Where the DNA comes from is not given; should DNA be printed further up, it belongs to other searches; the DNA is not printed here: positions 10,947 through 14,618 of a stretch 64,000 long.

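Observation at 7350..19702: Near-identical 2.05-kb direct repeats bracket a ~10-kb module holding a convergent pair of large, domain-less, low-complexity genes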

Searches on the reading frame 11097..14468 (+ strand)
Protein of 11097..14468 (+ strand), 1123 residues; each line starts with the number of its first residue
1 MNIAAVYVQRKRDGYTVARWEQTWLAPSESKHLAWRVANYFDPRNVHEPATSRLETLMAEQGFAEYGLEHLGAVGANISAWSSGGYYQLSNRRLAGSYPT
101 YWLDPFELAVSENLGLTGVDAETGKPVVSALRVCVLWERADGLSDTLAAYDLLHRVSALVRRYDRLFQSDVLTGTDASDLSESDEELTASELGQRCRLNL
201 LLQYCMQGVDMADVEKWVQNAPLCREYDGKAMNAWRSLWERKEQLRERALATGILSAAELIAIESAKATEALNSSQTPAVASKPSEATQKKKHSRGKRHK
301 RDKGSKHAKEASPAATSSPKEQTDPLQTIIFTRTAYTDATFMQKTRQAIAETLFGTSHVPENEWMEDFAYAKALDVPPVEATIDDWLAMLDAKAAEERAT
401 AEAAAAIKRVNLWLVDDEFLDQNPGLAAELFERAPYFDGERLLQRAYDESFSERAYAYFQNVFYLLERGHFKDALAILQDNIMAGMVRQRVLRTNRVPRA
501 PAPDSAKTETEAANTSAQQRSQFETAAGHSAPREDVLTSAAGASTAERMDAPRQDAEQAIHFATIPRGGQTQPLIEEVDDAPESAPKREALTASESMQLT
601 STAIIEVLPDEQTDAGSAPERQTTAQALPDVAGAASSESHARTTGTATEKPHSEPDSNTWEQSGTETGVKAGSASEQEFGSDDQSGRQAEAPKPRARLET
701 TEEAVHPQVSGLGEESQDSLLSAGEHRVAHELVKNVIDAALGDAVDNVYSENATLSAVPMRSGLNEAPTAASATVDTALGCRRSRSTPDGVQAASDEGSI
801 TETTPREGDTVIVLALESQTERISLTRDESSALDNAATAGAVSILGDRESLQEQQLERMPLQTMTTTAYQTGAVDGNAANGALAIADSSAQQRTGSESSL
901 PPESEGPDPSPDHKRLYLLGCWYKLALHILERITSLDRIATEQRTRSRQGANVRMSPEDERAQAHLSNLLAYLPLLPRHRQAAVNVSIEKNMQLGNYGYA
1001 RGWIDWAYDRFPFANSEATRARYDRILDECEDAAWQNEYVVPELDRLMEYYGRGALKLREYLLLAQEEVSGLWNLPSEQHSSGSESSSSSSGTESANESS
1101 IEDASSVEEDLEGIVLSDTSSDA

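Call 10: search_protein_families(library=pfam, proteins=[window:11097-14468:+], max_evalue=0.01)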
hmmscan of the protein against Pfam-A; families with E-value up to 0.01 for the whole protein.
window:11097-14468:+ (1123 aa): 0 families

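Call 14: find_encoding_contigs(protein=window:11097-14468:+, flank=10000, max_places=10)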
Protein window:11097-14468:+ (1123 aa): no gene with exactly this product is on record in the collection.

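Call 15: find_encoding_contigs(protein=P0003, flank=10000, max_places=10)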
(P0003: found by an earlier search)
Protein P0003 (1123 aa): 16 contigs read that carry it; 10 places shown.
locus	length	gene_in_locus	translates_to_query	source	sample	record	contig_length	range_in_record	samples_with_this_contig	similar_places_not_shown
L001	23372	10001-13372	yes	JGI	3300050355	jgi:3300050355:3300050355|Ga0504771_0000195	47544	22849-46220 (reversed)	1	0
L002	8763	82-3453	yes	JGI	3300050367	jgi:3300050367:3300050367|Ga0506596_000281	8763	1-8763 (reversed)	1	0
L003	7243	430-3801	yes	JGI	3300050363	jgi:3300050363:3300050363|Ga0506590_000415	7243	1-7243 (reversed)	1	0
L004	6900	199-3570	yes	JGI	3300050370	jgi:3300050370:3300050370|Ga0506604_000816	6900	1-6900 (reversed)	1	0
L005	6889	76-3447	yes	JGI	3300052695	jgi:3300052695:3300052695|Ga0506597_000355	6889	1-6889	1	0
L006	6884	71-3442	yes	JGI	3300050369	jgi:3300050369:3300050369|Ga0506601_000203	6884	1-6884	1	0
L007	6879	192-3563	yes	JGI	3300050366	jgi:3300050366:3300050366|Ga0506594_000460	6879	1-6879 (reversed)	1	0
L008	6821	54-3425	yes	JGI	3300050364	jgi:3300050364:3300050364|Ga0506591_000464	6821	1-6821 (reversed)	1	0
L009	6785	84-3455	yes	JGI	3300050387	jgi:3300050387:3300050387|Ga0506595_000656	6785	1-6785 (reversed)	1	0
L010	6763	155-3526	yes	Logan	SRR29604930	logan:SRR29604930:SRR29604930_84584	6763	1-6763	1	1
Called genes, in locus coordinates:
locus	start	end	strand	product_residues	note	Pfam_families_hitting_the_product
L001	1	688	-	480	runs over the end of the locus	PF01207:Dus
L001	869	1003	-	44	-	-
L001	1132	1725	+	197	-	PF02996:Prefoldin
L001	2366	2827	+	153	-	-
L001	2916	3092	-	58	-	-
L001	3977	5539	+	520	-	PF03345:OST48_N, PF23358:OST48_MD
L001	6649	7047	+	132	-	-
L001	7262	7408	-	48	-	-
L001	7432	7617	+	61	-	-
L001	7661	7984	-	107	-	-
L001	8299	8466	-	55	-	-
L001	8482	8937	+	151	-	-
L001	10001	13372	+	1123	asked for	-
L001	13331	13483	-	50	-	-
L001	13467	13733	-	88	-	-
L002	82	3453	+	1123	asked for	-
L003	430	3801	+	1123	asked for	-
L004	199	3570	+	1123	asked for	-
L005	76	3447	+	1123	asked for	-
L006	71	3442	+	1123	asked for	-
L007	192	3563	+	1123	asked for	-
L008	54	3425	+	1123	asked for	-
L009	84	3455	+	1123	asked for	-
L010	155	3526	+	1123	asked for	-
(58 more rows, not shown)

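Call 42: find_homologous_proteins(query=window:11097-14468:+, max_evalue=0.001)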
Query window:11097-14468:+ (1123 aa): 3 proteins with E <= 0.001 among 8000 candidates.
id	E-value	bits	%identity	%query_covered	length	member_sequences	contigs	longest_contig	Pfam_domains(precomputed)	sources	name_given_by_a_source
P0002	0.0e+0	2467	100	100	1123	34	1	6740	-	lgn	-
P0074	0.0e+0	1043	57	54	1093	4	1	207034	-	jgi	jgi:hypothetical protein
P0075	4.8e-155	536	31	61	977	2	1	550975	-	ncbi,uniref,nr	ncbi:hypothetical protein CDCA_CDCA04G1357 [Cyanidium caldarium]|uniref:Uncharacterized protein n=1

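Call 43: find_encoding_contigs(protein=P0074, flank=10000, max_places=4)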
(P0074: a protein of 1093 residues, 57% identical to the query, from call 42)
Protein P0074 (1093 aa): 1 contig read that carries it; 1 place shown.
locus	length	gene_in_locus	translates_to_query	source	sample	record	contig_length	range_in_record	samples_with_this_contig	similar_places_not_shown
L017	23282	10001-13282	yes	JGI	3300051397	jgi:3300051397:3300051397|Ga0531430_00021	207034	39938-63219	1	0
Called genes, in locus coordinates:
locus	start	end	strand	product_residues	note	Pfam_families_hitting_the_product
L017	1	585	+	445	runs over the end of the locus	PF03407:Nucleotid_trans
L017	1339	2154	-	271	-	PF06102:RRP36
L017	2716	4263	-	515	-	PF03345:OST48_N, PF23358:OST48_MD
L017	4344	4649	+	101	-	-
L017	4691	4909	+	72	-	-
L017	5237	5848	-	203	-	PF02996:Prefoldin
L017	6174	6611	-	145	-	-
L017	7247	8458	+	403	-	PF01207:Dus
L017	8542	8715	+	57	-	-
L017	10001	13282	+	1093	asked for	-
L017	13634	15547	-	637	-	-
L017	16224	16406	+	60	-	-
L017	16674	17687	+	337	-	-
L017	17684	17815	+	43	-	-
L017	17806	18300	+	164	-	-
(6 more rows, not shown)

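Call 44: find_encoding_contigs(protein=P0075, flank=10000, max_places=3)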
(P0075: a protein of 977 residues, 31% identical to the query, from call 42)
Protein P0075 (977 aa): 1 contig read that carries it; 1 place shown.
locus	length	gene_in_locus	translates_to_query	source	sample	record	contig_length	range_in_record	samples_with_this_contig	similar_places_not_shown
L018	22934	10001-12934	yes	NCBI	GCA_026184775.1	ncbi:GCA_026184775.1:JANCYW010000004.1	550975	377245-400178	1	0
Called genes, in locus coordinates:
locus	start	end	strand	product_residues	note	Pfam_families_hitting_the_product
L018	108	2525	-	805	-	PF16177:ACAS_N, PF00501:AMP-binding, PF13193:AMP-binding_C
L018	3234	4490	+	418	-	PF03407:Nucleotid_trans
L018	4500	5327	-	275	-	PF06102:RRP36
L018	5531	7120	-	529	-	PF03345:OST48_N, PF23358:OST48_MD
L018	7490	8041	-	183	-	PF02996:Prefoldin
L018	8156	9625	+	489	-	PF01207:Dus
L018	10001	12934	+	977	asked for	-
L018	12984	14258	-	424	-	-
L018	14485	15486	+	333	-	-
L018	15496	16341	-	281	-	-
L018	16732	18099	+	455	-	PF05208:ALG3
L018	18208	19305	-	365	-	PF03151:TPT, PF08449:UAA (weak), PF00892:EamA (weak)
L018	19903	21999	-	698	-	PF02771:Acyl-CoA_dh_N (weak), PF02770:Acyl-CoA_dh_M, PF22924:ACOX_C_alpha1, PF00441:Acyl-CoA_dh_1 (weak), PF01756:ACOX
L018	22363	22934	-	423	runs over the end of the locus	PF03372:Exo_endo_phos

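Call 63: search_solved_structures(query=A1, max_evalue=1)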
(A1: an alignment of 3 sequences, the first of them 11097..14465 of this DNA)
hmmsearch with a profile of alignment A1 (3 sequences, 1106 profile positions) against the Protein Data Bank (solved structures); distinct sequences matched with E-value up to 1: 0.

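Call 82: search_protein_representatives(alignment_id=A1)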
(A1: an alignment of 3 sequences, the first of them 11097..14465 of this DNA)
Query: 3 sequences, 1106 profile positions. Proteins with E-value up to 0.001 (for the whole library): 6; up to 1e-10: 4; up to 1e-30: 4. The best 6 are listed.
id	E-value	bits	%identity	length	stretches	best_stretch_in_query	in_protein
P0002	0.0e+00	2018.8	-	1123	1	1-1106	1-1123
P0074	0.0e+00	2005.8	-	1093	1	1-1106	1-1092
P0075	0.0e+00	1530.9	-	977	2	1-798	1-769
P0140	3.5e-257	873.6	-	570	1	1-545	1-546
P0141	1.7e-04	36.9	-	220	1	947-1002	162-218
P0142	3.3e-04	35.9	-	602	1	899-988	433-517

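Call 85: predict_structure(alignment_id=A1)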
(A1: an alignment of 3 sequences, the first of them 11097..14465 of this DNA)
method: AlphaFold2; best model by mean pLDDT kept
length: 1123 residues; sequences in the alignment: 3
mean_pLDDT: 36.4   pTM: 0.31
mean pLDDT of the five models: 36.4, 35.8, 35.2, 34.3, 32.3
residues with pLDDT >= 90: 0; 70-90: 5; 50-70: 192; < 50: 926
segments of 3 or more residues with pLDDT < 50: 43-54, 62-84, 90-104, 116-128, 168-190, 220-452, 455-457, 471-909, 911-917, 947-953, 960-962, 974-986, 993-1000, 1009-1019, 1030-1123
pLDDT, mean of each block of 10 residues (from residue 1): 66 57 55 55 45 53 45 30 43 37 54 52 45 67 61 67 54 29 38 57 64 53 37 43 42 31 37 30 31 36 29 28 29 29 40 35 30 27 37 40 31 35 41 34 40 50 51 46 31 25 27 27 25 26 23 27 24 25 27 23 25 24 25 27 27 27 26 27 28 28 25 26 30 36 26 24 25 26 25 25 26 25 29 30 30 27 25 28 24 25 36 48 54 56 48 49 50 46 48 46 49 43 52 36 34 33 35 28 25 30 30 28 27
secondary structure, 60 per line:
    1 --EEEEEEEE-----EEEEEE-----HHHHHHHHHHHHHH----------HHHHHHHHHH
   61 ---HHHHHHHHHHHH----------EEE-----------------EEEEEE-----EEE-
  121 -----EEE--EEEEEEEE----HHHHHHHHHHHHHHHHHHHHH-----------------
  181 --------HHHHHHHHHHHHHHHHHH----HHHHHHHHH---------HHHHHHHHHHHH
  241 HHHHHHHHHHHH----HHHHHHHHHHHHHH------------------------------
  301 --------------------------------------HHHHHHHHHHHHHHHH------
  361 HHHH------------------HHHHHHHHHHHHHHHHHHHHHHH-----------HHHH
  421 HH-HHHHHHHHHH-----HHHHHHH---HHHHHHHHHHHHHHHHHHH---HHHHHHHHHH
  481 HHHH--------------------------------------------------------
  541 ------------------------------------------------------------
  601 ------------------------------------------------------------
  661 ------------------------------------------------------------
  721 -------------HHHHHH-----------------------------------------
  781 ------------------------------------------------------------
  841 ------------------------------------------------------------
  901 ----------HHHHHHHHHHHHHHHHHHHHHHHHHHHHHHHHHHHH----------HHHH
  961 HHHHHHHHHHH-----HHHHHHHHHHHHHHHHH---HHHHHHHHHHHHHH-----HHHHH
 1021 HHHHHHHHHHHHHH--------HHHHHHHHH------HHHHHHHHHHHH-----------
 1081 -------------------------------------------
elements in order (helices of 4 or more, strands of 3 or more residues): E3-10 E16-21 H27-40 H51-60 H64-75 E86-88 E106-111 E117-119 E126-128 E131-138 H143-163 H189-206 H211-219 H229-252 H257-270 H339-354 H361-364 H383-405 H417-422 H424-433 H439-445 H449-467 H471-484 H734-739 H911-946 H957-971 H977-993 H997-1010 H1016-1034 H1043-1051 H1058-1069
